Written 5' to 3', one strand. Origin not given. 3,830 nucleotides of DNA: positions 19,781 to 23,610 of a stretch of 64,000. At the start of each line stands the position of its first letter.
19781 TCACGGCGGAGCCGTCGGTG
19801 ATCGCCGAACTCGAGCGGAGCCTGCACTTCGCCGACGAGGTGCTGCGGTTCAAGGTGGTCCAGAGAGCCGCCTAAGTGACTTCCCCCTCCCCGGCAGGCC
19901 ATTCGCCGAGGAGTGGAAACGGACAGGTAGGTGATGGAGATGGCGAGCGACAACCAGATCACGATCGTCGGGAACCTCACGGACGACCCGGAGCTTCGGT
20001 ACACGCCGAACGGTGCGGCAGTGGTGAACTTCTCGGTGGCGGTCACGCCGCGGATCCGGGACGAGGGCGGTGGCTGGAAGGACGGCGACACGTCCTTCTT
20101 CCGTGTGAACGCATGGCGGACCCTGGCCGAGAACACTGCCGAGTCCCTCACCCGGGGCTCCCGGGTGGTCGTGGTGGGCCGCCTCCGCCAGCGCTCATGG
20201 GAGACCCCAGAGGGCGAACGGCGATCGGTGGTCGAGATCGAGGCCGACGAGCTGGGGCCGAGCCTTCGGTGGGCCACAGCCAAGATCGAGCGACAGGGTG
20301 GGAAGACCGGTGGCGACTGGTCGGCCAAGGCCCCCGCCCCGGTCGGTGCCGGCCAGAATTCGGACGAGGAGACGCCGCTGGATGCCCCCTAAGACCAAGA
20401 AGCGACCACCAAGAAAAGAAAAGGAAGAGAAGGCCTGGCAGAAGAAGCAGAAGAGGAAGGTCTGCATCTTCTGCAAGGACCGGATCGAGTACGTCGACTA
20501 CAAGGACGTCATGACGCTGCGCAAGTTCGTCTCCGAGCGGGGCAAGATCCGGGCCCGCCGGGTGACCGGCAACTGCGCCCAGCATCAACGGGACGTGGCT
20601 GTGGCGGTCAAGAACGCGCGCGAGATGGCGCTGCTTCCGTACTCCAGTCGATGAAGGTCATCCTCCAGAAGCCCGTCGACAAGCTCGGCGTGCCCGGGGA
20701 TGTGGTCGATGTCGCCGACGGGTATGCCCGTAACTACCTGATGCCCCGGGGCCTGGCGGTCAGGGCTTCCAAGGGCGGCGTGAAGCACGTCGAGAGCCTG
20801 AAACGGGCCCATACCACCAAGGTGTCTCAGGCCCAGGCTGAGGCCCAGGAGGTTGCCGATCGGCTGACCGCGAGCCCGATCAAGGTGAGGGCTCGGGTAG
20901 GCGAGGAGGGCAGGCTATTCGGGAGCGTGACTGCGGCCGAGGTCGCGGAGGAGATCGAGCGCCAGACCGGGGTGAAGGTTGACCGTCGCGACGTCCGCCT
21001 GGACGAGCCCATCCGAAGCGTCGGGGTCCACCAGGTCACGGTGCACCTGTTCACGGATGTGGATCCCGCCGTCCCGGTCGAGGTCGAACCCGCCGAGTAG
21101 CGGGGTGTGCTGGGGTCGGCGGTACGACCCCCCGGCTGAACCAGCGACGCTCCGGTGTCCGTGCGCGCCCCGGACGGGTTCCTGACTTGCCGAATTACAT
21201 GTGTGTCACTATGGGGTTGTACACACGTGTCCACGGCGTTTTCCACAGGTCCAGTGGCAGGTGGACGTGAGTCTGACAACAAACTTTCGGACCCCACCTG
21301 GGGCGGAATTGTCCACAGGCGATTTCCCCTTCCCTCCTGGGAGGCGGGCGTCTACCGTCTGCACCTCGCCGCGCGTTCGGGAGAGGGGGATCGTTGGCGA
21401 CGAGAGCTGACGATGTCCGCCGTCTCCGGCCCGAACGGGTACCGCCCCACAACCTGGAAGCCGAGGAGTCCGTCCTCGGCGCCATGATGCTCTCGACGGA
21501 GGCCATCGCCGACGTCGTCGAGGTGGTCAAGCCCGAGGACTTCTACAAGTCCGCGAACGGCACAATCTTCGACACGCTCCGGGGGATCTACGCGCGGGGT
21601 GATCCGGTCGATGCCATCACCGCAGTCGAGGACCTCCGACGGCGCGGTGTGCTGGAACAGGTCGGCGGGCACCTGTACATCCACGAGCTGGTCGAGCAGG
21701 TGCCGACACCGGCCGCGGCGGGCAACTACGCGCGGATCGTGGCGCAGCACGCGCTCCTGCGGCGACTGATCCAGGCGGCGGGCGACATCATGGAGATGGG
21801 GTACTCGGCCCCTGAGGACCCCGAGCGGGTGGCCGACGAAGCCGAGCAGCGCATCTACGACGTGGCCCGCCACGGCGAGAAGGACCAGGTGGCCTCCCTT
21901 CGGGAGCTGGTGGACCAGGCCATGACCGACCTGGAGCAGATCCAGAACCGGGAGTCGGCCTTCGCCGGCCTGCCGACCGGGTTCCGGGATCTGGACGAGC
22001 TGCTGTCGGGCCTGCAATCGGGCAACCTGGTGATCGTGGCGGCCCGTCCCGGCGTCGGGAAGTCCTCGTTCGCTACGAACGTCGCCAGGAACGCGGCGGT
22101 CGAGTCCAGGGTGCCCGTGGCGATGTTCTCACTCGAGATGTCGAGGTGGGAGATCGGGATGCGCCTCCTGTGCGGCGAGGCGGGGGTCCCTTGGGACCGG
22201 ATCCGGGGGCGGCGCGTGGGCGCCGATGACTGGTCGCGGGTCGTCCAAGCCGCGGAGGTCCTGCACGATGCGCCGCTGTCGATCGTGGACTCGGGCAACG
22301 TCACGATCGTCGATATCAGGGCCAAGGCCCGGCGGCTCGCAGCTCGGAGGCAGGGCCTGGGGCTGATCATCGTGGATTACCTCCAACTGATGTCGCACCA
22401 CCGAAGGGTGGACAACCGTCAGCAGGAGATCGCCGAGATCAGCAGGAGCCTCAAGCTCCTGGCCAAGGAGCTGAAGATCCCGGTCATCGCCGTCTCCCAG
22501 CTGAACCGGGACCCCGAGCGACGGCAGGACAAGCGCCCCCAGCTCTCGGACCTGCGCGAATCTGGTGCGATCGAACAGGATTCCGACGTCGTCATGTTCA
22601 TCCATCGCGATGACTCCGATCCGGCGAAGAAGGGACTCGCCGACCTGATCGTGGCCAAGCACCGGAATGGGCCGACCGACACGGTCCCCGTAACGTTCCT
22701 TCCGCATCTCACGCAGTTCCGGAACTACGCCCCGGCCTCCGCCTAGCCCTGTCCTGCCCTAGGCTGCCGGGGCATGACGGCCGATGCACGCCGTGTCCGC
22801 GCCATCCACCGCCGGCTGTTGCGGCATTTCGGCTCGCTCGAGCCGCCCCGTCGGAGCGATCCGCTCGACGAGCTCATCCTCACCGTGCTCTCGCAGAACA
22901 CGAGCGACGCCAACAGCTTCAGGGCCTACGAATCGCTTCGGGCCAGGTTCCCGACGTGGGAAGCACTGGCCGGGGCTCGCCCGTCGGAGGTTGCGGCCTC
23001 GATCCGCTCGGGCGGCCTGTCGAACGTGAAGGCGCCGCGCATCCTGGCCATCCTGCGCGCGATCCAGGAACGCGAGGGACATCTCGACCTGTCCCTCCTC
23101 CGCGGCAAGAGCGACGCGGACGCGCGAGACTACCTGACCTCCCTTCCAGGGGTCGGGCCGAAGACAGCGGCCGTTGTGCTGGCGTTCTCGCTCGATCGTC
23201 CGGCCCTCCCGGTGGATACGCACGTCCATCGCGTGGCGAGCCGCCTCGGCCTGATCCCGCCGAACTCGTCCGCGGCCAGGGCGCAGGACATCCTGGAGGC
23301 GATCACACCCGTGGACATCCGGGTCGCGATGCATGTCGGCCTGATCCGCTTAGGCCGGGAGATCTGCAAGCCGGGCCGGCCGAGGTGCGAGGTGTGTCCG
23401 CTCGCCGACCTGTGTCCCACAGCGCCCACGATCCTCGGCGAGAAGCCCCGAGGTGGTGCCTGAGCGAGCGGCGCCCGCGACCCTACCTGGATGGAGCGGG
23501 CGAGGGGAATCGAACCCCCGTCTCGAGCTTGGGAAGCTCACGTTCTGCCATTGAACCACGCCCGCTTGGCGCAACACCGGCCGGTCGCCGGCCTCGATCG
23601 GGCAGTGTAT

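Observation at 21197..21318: Cluster of DnaA-box-like motifs and an inverted repeat in the rplI-dnaB intergenic region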

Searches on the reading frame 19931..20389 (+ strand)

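Call 11: search_protein_families(library=pfam, proteins=[window:19931-20389:+])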
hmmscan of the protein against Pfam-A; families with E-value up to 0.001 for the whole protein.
window:19931-20389:+ (153 aa): 2 families
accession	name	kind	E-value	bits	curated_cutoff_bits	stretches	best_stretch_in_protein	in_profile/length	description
PF00436.31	SSB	-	1.6e-34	118.5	26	1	8-108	2-101/104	Single-strand binding protein family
PF22657.2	SSB_1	-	0.00094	19.8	27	0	8-37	1-30/91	Another single-strand binding protein family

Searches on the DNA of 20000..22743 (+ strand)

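Call 6: search_rna_families(source=window, start=20000, end=22500, threshold=evalue, max_evalue=10)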
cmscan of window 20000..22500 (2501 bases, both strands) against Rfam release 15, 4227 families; matches with E-value up to 10: 3.
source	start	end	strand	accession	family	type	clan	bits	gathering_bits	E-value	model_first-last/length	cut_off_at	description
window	20959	21038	+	RF01779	AS1726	Gene;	-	21.4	50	2.2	1-78/78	no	AS1726 sRNA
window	21073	21149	-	RF02959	DUF3085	Cis-reg;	-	18.3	40.6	4.5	1-76/76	no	DUF3085 RNA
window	20031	20077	+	RF00523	Prion_pknot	Cis-reg;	-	16.6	39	8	1-40/40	no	Prion pseudoknot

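Call 46: search_rna_families(sources=[L019, L078, L064, L013, L058, L040], threshold=evalue, max_evalue=1)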
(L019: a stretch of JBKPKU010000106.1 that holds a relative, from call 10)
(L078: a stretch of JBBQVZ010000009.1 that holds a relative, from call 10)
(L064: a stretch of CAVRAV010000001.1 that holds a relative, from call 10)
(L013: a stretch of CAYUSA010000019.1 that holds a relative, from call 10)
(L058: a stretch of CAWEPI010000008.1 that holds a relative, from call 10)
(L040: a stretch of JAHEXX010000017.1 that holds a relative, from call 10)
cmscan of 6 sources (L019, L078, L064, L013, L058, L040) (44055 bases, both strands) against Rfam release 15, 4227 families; matches with E-value up to 1: 4.
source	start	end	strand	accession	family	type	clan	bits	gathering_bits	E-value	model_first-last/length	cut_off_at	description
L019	5876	5946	-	RF00005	tRNA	Gene; tRNA;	CL00001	72.2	29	5.4e-14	1-71/71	no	tRNA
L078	5769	5839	-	RF00005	tRNA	Gene; tRNA;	CL00001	68.7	29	5.1e-13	1-71/71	no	tRNA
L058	6984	7054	-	RF00005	tRNA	Gene; tRNA;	CL00001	67.8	29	8.6e-13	1-71/71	no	tRNA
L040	5043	5113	-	RF00005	tRNA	Gene; tRNA;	CL00001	67.1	29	1.3e-12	1-71/71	no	tRNA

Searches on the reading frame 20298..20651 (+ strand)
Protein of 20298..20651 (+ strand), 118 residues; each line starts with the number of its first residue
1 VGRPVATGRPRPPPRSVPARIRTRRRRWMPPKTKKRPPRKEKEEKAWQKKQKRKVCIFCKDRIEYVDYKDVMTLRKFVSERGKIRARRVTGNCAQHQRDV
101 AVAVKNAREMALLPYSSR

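Call 11: search_protein_families(library=pfam, proteins=[window:20298-20651:+])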
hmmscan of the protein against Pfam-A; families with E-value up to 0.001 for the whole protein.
window:20298-20651:+ (118 aa): 1 family
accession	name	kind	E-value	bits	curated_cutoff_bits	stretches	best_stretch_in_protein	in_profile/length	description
PF01084.26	Ribosomal_S18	-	7.3e-26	90.5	21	1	63-113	2-52/52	Ribosomal protein S18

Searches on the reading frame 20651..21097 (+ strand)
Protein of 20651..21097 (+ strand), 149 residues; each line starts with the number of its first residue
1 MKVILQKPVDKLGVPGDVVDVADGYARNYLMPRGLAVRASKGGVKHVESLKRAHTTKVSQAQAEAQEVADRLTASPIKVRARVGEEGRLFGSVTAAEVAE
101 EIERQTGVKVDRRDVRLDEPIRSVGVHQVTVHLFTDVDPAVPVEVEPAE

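Call 11: search_protein_families(library=pfam, proteins=[window:20651-21097:+])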
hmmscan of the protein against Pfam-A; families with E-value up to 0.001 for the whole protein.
window:20651-21097:+ (149 aa): 2 families
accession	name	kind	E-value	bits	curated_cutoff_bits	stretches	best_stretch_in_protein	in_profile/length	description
PF03948.19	Ribosomal_L9_C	-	4.5e-27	94.7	23.2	1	63-146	1-85/86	Ribosomal protein L9, C-terminal domain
PF01281.25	Ribosomal_L9_N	-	3.1e-21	75.1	20.7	1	1-46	1-46/47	Ribosomal protein L9, N-terminal domain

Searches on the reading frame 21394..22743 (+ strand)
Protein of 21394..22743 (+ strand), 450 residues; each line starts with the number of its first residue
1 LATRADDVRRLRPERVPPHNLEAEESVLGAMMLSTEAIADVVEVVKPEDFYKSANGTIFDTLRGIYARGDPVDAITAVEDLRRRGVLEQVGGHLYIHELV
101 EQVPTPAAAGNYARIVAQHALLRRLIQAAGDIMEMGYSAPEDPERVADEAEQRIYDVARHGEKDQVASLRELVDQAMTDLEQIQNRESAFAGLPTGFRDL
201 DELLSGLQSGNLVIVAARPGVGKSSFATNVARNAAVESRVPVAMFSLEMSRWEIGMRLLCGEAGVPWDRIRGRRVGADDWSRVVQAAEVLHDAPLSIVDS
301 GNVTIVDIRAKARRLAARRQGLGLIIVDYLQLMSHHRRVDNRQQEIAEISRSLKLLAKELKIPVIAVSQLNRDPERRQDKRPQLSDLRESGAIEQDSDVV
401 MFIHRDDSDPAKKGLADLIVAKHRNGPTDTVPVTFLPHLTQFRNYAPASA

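Call 10: find_related_loci(query=window:21394-22743:+, collection=genome_contigs, flank=3000)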
Query window:21394-22743:+ (450 aa) in genome_contigs; peptide patterns used: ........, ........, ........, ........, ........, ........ (x = any residue, [..] = any of these).
598 stretches matched a pattern (row limit reached: there are more); 567 encode a relative of the query (tblastn E <= 1e-3); the best 80 are kept; 80 distinct loci.
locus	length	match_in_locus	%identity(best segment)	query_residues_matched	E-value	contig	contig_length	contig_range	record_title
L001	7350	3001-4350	98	1-450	0e+0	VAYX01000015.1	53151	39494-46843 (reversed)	MAG: Actinobacteria bacterium isolate AC_69 14_1009_16_40cm_scaffold_1438, whole genome shotgun sequence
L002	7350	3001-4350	98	1-450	0e+0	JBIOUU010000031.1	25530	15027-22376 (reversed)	MAG: Actinomycetota bacterium isolate MAG126 k127_1648522, whole genome shotgun sequence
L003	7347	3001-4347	98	1-449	0e+0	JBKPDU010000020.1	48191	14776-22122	MAG: Actinomycetota bacterium isolate GB_EKS_MAG_00016 GB_EKS_000000784946, whole genome shotgun sequence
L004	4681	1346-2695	88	1-450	0e+0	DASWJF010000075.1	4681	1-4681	MAG TPA_asm: Actinomycetota bacterium isolate SMAG_U2888 k141_797473, whole genome shotgun sequence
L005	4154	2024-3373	88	1-450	0e+0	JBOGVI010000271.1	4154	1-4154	MAG: Actinomycetota bacterium isolate M3-S_metabat2.bin.172 k127_1941148, whole genome shotgun sequence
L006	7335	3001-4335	87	1-445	0e+0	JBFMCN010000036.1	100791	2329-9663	MAG: Actinomycetota bacterium isolate MAG194 MAG194_36, whole genome shotgun sequence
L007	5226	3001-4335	88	1-445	0e+0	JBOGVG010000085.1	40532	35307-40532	MAG: Actinomycetota bacterium isolate SC-S_metawrap_bin.145 k127_873310, whole genome shotgun sequence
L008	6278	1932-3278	86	1-449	0e+0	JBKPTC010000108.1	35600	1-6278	MAG: bacterium isolate GS_EKS_MAG_00006 GS_EKS_000001440844, whole genome shotgun sequence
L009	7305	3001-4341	86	1-447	0e+0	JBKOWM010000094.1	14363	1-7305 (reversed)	MAG: Actinomycetota bacterium isolate GM_EKS_MAG_00017 GM_EKS_000001131432, whole genome shotgun sequence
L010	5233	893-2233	85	1-447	0e+0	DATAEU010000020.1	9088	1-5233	MAG TPA_asm: Actinomycetota bacterium isolate SMAG_U6785 k141_67051, whole genome shotgun sequence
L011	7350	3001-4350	83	1-450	0e+0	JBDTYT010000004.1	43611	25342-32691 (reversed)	MAG: Actinomycetota bacterium isolate cluster4_bin.148 NODE_876_length_43611_cov_10.911378, whole genome shotgun sequenc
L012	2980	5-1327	86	5-445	0e+0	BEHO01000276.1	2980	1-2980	Bacterium HR12 DNA, contig: NODE_8941_276, isolate: HRbin12, whole genome shotgun sequence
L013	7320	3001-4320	85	6-445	0e+0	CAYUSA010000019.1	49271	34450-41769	MAG TPA_asm: uncultured Actinomycetes bacterium isolate SRP302447_co1_138 genome assembly, contig: NODE_2111_length_4927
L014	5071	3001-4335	85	6-450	0e+0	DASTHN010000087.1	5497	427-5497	MAG TPA_asm: Actinomycetota bacterium isolate SMAG_U671 k141_506544, whole genome shotgun sequence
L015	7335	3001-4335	84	6-450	0e+0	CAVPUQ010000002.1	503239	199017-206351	MAG: uncultured Actinomycetes bacterium isolate MFD09964.bin.2.60 genome assembly, contig: contig_24119, whole genome sh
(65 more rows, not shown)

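Call 11: search_protein_families(library=pfam, proteins=[window:21394-22743:+])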
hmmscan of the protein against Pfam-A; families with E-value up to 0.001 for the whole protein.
window:21394-22743:+ (450 aa): 4 families
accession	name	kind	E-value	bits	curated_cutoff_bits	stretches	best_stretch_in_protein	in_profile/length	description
PF03796.21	DnaB_C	-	1.5e-99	333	27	1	192-444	1-255/255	DnaB-like helicase C terminal domain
PF00772.26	DnaB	-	2.9e-31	108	23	1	17-117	2-102/103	DnaB-like helicase N terminal domain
PF13481.12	AAA_25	-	1.9e-14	54.2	27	1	189-372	11-192/195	AAA domain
PF06745.19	ATPase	-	0.00014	21.8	26.6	1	194-252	2-61/231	KaiC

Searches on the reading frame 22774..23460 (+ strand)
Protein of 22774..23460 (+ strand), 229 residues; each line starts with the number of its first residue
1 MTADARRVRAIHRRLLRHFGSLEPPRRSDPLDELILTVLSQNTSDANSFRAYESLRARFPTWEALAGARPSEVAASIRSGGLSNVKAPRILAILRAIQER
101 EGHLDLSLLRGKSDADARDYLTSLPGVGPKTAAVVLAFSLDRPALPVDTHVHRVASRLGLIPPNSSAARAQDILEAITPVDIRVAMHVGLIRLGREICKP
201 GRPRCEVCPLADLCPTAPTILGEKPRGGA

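Call 42: search_protein_families(library=pfam, proteins=[window:22774-23460:+], max_evalue=0.01)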
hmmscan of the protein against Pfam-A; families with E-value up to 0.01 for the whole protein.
window:22774-23460:+ (229 aa): 6 families
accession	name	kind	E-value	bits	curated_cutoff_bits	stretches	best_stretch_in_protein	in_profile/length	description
PF00730.31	HhH-GPD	-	1.4e-18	67.6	26.2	1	37-175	3-103/108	HhH-GPD superfamily base excision DNA repair protein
PF00633.29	HHH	-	1.5e-05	25.1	24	1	121-138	13-30/30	Helix-hairpin-helix motif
PF10576.14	EndIII_4Fe-2S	-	7.2e-05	23.4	20.5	1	198-214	1-17/17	Iron-sulfur binding domain of endonuclease III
PF21176.3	RecR_HhH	-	0.0031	17.7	27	1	120-133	7-20/45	RecR, helix-hairpin-helix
PF02371.22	Transposase_20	-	0.0043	17.9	21.3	0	120-172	3-52/87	Transposase IS116/IS110/IS902 family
PF14520.12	HHH_5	-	0.005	17.7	27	0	119-132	35-48/57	Helix-hairpin-helix domain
